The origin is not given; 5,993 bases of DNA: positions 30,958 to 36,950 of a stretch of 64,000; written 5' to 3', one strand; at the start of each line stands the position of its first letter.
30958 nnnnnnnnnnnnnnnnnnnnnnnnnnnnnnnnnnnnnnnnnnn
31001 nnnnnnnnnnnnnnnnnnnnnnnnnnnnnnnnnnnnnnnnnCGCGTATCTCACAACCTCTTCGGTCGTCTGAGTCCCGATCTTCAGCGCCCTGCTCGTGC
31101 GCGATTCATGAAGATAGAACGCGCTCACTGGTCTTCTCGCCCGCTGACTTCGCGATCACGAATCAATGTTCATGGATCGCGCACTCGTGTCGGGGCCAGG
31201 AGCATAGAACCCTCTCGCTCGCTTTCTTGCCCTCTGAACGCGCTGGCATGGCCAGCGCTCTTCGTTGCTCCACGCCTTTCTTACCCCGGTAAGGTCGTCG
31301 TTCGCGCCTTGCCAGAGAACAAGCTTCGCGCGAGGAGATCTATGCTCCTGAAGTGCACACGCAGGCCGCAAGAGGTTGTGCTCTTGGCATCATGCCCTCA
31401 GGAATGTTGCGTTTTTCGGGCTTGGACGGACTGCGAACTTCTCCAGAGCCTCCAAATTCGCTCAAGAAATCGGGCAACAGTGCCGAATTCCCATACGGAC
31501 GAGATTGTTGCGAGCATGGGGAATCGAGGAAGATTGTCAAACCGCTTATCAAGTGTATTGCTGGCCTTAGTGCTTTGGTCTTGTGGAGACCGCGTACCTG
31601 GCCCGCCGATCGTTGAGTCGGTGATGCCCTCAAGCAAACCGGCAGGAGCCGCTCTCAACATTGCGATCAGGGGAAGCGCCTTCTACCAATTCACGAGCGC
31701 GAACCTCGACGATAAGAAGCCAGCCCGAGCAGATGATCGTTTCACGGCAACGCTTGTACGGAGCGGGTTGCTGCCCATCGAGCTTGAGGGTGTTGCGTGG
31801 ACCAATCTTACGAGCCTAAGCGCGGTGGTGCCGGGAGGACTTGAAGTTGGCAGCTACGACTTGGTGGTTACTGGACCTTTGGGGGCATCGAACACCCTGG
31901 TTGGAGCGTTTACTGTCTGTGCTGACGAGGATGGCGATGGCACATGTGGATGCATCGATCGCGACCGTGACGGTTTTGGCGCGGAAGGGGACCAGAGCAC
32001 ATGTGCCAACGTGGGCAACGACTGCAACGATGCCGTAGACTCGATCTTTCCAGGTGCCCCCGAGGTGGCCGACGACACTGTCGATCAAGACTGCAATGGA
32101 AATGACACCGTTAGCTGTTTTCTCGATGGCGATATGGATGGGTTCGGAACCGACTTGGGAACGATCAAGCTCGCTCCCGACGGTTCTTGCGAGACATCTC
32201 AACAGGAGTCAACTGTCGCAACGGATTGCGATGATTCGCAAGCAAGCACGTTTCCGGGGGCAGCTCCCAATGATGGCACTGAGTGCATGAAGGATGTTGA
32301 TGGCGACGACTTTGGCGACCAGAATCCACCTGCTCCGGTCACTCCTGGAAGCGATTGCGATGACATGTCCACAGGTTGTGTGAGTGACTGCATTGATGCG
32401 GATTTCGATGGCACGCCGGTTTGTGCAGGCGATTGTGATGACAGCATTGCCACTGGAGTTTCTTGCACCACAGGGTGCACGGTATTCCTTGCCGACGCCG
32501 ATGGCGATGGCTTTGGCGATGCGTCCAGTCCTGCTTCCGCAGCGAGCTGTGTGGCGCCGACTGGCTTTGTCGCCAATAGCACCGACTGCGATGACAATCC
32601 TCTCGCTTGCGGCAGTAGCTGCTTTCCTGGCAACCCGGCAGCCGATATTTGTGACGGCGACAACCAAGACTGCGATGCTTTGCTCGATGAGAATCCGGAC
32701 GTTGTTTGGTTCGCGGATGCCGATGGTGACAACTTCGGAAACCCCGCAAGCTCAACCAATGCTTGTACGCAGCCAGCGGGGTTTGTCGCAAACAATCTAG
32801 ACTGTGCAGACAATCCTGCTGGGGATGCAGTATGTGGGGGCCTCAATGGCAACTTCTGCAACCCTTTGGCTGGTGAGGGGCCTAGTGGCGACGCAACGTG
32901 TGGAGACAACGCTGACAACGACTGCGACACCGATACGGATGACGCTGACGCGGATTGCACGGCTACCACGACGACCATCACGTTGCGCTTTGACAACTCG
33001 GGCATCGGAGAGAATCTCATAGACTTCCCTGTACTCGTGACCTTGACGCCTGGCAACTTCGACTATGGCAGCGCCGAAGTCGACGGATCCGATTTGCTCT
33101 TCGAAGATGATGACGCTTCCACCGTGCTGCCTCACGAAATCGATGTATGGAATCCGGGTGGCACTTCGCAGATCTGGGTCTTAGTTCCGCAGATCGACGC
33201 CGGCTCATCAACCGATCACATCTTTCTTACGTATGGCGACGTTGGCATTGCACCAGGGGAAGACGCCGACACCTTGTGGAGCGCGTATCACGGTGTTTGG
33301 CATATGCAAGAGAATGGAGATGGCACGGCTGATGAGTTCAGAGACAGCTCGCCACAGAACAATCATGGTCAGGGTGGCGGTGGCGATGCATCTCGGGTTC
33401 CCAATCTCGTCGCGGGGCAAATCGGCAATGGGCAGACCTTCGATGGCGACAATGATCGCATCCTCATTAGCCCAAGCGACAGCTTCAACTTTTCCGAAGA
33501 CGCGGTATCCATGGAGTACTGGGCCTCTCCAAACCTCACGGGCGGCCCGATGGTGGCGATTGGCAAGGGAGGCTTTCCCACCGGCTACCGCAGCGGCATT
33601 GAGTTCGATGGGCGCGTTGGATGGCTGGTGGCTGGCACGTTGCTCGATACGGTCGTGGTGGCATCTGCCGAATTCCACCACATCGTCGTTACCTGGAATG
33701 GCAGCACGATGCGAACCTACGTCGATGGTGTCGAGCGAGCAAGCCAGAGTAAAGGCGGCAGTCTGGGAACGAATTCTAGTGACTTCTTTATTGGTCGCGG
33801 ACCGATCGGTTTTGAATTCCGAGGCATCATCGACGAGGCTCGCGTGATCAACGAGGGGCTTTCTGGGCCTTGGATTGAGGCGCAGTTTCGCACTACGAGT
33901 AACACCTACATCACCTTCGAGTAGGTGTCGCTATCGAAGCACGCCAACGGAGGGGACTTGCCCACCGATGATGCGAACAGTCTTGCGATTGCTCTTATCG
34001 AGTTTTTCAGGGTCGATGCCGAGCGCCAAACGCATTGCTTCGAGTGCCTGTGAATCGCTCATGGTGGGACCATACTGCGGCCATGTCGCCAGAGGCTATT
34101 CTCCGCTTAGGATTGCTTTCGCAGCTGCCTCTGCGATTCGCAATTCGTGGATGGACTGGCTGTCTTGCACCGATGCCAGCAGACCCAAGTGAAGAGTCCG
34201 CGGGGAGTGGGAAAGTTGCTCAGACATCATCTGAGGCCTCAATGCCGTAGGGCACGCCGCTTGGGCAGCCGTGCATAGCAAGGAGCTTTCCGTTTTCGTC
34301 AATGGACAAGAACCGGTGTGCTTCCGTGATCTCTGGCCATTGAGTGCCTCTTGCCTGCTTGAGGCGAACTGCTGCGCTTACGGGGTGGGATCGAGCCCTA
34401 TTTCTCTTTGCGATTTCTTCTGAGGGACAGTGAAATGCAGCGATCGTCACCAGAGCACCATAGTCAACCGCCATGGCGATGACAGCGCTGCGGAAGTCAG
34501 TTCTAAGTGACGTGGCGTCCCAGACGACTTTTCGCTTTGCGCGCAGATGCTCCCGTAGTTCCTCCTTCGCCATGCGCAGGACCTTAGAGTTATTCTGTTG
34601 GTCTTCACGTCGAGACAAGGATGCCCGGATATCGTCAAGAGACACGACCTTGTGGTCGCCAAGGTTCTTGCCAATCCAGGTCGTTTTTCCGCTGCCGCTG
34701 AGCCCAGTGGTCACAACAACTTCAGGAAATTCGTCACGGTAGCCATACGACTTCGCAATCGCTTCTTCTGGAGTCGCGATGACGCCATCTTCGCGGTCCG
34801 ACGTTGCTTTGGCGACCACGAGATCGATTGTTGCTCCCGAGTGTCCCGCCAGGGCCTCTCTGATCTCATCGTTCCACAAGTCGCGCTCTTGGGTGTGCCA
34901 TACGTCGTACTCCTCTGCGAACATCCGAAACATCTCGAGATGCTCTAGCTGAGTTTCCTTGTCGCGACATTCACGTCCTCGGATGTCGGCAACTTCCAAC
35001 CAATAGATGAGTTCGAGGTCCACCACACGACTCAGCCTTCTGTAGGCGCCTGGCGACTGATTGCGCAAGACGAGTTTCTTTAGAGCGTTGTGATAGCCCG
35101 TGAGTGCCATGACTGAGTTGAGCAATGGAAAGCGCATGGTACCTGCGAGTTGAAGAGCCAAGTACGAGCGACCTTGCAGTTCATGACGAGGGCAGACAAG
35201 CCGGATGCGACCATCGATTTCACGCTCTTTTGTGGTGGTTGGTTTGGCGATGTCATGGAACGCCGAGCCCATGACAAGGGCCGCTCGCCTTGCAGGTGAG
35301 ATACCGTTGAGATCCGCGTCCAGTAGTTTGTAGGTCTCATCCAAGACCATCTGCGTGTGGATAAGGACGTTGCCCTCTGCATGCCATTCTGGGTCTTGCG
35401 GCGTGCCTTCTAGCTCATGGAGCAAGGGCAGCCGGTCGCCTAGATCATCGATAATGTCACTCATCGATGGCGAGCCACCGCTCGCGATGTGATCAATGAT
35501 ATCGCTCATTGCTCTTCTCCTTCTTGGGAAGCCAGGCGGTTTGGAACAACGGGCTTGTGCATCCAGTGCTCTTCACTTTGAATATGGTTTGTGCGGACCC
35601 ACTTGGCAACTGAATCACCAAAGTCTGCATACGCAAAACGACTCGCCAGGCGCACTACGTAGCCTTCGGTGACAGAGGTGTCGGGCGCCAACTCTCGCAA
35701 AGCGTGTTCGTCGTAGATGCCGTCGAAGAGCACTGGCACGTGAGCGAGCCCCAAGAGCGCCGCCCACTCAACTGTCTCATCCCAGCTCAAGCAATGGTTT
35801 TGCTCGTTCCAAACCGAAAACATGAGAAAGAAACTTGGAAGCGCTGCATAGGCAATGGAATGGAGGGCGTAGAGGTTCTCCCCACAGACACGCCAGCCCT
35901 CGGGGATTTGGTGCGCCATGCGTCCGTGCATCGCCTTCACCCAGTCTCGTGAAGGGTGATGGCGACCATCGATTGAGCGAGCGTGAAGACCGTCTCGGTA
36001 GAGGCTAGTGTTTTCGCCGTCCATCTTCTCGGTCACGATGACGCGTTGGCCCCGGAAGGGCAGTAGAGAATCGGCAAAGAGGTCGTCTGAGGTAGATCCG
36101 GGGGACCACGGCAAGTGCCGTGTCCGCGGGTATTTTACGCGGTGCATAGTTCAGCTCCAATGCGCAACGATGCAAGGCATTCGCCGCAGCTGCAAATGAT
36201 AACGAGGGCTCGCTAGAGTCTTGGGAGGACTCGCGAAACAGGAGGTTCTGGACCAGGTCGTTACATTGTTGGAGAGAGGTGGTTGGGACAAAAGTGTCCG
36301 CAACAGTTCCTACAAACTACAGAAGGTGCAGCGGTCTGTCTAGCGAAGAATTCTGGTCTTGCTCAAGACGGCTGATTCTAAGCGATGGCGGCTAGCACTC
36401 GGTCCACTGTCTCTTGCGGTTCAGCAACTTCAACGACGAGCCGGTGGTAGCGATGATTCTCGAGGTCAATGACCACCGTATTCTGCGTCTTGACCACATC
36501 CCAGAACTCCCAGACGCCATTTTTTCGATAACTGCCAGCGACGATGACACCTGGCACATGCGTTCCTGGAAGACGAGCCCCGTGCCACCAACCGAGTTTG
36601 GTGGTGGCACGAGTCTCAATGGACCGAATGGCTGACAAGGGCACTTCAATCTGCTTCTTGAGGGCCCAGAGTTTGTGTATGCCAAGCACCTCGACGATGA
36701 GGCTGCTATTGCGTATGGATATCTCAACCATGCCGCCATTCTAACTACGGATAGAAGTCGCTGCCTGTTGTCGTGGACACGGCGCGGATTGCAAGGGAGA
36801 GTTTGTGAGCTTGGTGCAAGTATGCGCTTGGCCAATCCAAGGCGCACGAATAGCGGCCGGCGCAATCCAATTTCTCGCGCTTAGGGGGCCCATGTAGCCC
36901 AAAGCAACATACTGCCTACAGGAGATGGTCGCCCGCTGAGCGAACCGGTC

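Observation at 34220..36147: Two-gene RNA healing-and-sealing cassette: ATP-dependent RNA ligase plus HD-phosphoesterase/polynucleotide-kinase fusion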

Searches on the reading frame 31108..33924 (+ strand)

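Call 17: search_protein_families(library=pfam, proteins=[window:31108-33924:+], max_evalue=0.01)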
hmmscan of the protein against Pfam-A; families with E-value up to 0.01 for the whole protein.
window:31108-33924:+ (938 aa): 3 families
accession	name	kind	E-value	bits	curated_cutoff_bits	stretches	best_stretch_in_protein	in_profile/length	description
PF13385.13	Laminin_G_3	-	7e-17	62.4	27.6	1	780-923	2-150/151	Concanavalin A-like lectin/glucanases superfamily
PF11617.13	Cu-binding_MopE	-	8.4e-06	26.4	27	1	305-332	1-27/30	Putative metal-binding motif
PF10102.14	DUF2341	-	1.1e-05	26.2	23.4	1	659-724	1-65/84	Domain of unknown function (DUF2341)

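Call 99: search_protein_families(library=padloc, proteins=[window:31108-33924:+], max_evalue=0.001)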
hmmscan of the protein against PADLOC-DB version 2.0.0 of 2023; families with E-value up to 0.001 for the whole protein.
window:31108-33924:+ (938 aa): 0 families

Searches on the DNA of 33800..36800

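Call 106: search_rna_families(source=window, start=33800, end=36800, threshold=evalue, max_evalue=1)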
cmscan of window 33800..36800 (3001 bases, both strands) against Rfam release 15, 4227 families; matches with E-value up to 1: 0.
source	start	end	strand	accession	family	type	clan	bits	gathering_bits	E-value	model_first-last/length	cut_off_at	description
